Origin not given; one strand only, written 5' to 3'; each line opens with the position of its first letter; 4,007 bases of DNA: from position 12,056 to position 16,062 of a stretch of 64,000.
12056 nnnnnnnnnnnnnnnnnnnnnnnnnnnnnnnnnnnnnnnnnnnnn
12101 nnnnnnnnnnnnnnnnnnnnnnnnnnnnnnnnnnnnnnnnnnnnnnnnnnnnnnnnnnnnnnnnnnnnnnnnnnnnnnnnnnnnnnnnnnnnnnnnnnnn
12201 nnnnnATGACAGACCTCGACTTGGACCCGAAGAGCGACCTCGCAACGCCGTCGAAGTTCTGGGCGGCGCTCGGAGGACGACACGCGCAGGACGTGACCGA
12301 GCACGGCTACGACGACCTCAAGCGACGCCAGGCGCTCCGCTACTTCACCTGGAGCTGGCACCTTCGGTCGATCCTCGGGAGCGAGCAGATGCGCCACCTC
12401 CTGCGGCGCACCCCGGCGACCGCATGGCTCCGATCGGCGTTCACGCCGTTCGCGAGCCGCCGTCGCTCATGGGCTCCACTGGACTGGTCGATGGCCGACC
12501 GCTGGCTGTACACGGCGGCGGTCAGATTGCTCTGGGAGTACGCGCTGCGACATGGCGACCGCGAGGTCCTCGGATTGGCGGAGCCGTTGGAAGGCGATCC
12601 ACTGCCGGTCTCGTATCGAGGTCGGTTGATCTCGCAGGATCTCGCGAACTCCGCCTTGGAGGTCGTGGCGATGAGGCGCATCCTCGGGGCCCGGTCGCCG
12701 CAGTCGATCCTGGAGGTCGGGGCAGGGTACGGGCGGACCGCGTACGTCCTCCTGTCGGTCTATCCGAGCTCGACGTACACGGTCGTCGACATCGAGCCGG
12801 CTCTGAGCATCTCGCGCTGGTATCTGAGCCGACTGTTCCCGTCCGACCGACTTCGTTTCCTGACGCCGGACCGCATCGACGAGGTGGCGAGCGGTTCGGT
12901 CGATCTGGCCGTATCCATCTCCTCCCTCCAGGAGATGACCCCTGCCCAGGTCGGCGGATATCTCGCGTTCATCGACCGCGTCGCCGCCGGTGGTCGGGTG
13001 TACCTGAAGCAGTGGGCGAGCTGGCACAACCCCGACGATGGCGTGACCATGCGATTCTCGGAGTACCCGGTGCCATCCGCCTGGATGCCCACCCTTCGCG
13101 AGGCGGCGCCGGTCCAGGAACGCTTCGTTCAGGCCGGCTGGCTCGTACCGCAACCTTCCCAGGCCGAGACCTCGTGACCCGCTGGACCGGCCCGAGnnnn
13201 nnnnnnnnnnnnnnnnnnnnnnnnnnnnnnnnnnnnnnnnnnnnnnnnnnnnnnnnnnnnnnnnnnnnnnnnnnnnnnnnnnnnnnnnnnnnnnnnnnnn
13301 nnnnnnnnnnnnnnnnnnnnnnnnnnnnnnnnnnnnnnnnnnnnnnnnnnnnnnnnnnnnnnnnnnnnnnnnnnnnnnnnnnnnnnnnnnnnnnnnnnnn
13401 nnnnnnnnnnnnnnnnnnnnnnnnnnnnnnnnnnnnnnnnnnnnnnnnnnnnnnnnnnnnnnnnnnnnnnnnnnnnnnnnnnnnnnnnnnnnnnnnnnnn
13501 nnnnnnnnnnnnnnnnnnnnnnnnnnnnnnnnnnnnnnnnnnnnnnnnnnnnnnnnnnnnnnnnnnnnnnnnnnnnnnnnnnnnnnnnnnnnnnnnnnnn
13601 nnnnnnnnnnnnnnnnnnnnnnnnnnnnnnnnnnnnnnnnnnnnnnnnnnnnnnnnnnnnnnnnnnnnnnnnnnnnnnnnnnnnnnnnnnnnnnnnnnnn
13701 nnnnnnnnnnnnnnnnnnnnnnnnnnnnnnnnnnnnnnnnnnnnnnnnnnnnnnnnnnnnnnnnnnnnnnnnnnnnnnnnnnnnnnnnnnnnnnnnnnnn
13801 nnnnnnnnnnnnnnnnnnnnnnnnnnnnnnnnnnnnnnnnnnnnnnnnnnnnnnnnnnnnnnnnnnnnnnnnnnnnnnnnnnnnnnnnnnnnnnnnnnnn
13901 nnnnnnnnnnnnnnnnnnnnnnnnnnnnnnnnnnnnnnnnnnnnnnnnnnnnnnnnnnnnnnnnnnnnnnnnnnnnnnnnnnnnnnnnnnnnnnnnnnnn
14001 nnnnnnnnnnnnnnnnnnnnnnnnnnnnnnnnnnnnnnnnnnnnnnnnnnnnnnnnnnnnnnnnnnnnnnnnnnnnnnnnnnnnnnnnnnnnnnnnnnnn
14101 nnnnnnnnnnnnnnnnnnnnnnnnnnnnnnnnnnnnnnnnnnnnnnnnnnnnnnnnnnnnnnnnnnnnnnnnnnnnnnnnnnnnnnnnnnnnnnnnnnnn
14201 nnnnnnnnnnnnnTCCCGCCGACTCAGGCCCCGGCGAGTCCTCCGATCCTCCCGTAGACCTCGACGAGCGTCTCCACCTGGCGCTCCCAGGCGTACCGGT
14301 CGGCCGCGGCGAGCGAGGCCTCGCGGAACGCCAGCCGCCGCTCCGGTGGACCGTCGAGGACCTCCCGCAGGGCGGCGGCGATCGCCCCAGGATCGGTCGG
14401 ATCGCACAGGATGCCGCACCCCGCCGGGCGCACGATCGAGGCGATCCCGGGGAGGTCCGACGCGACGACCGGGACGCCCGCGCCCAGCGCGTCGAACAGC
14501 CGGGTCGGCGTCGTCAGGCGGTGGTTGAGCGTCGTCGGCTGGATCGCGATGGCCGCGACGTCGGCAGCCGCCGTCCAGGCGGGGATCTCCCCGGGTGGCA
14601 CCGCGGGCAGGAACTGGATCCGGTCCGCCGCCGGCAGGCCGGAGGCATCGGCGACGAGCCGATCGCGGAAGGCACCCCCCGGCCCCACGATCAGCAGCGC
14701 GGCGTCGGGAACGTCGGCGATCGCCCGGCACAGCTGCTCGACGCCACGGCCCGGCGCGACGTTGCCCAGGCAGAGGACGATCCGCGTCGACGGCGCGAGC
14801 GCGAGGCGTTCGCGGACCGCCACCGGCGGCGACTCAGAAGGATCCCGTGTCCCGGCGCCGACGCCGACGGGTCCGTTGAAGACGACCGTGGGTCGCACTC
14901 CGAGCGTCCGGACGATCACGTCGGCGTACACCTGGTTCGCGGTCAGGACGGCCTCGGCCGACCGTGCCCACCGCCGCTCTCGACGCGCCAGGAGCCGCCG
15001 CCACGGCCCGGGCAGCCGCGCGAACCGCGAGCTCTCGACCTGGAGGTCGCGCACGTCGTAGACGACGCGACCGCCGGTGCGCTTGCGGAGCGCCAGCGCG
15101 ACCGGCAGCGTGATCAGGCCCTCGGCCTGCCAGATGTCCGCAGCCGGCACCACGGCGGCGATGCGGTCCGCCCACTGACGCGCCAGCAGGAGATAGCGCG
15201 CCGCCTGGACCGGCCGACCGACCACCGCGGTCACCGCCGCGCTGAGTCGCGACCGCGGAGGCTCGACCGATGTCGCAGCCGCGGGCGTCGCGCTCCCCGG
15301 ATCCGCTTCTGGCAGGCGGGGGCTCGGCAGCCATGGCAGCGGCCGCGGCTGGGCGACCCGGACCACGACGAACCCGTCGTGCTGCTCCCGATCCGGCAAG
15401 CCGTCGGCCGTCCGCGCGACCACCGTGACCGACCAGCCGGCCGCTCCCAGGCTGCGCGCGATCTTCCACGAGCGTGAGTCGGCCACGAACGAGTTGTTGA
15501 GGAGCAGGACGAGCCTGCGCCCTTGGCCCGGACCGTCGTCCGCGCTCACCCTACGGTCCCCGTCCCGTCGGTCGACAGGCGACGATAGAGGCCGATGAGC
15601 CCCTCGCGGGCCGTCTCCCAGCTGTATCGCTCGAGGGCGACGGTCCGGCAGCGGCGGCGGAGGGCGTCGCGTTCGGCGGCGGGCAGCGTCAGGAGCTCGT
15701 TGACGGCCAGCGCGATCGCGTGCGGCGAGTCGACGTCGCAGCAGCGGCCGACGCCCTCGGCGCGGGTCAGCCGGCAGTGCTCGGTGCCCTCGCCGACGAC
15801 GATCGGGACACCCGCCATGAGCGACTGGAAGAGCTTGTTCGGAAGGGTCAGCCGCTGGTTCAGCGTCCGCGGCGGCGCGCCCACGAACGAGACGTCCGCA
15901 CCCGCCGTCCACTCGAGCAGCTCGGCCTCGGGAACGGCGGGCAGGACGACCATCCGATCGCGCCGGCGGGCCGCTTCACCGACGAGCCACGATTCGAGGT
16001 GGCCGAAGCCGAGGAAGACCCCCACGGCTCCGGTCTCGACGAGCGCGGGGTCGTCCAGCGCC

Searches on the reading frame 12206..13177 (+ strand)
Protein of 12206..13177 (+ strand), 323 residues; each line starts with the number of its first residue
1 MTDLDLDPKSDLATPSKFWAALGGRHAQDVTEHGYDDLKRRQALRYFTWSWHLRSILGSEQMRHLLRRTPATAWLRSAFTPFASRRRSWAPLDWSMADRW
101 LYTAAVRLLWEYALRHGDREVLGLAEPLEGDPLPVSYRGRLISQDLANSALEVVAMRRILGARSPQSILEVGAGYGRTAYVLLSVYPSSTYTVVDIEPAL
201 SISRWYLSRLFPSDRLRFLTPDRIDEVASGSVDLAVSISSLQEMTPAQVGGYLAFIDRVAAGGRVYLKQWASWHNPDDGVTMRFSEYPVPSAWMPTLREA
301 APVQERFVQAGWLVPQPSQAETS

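Call 60: search_protein_families(library=ncbifam, proteins=[window:12206-13177:+], max_evalue=0.00001)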
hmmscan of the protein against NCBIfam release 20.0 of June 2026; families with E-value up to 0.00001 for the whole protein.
window:12206-13177:+ (323 aa): 1 family
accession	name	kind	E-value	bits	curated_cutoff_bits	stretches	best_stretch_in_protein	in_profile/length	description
TIGR04371.1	methyltran_NanM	subfamily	4.1e-30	105.2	44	1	12-268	3-272/273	putative sugar O-methyltransferase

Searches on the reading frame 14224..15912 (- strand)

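Call 20: search_protein_families(library=pfam, proteins=[window:14224-15912:-], max_evalue=0.001)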
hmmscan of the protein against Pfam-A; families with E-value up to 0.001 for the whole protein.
window:14224-15912:- (562 aa): 5 families
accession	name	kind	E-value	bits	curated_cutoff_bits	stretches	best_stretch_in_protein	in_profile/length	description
PF00534.26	Glycos_transf_1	-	2e-20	73.4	26.4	1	368-531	7-167/172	Glycosyl transferases group 1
PF13692.12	Glyco_trans_1_4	-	1.4e-19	71.2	27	1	377-520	2-141/142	Glycosyl transferases group 1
PF13524.12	Glyco_trans_1_2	-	3.3e-07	30.8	25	1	392-550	3-143/144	Glycosyl transferase-like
PF13579.12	Glyco_trans_4_4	-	2.9e-06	28.1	29.7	1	149-342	8-150/158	Glycosyl transferase 4-like domain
PF13439.12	Glyco_transf_4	-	6.9e-06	26.6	28.5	1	151-347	11-165/170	Glycosyltransferase Family 4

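Call 60: search_protein_families(library=ncbifam, proteins=[window:14224-15912:-], max_evalue=0.00001)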
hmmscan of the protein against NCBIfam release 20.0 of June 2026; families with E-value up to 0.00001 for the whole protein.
window:14224-15912:- (562 aa): 10 families
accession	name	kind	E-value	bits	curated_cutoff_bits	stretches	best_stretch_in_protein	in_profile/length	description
TIGR04047.1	MSMEG_0565_glyc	hypoth_equivalog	3.5e-17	62.5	259.85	1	308-553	128-371/373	MSMEG_0565 family glycosyltransferase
TIGR04063.1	stp3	hypoth_equivalog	9.4e-17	61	442.05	1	272-556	108-395/397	TIGR04063 family PEP-CTERM/XrtA system glycosyltransferase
TIGR03449.1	mycothiol_MshA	equivalog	6.8e-15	54.9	462.5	1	349-555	195-402/406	D-inositol-3-phosphate glycosyltransferase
NF007640.0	PRK10307.1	subfamily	1e-14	54.3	276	1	250-538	109-389/411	WcaI family glycosyltransferase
NF053787.1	GlcN_PG_synth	equivalog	2.8e-14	52.7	480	1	314-556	139-359/361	N-acetylglucosaminyl phosphatidylglycerol synthase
NF041876.1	EPS_EpsE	equivalog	3e-11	43.2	400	1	310-545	154-385/389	exopolysaccharide biosynthesis GT4 family glycosyltransferase EpsE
NF047684.1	TeichurnBiosyTuaC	equivalog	3.5e-08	32.8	550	1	317-555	163-388/391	teichuronic acid biosynthesis protein TuaC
TIGR03088.1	stp2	hypoth_equivalog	1.3e-07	31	409.05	1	339-554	157-371/374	TIGR03088 family PEP-CTERM/XrtA system glycosyltransferase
TIGR03999.1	thiol_BshA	equivalog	4.8e-07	29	273.7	1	365-555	188-372/375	N-acetyl-alpha-D-glucosaminyl L-malate synthase BshA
NF047676.1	TeichurnBiosyTuaH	equivalog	1.7e-06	27.2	550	1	304-494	144-328/384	teichuronic acid biosynthesis protein TuaH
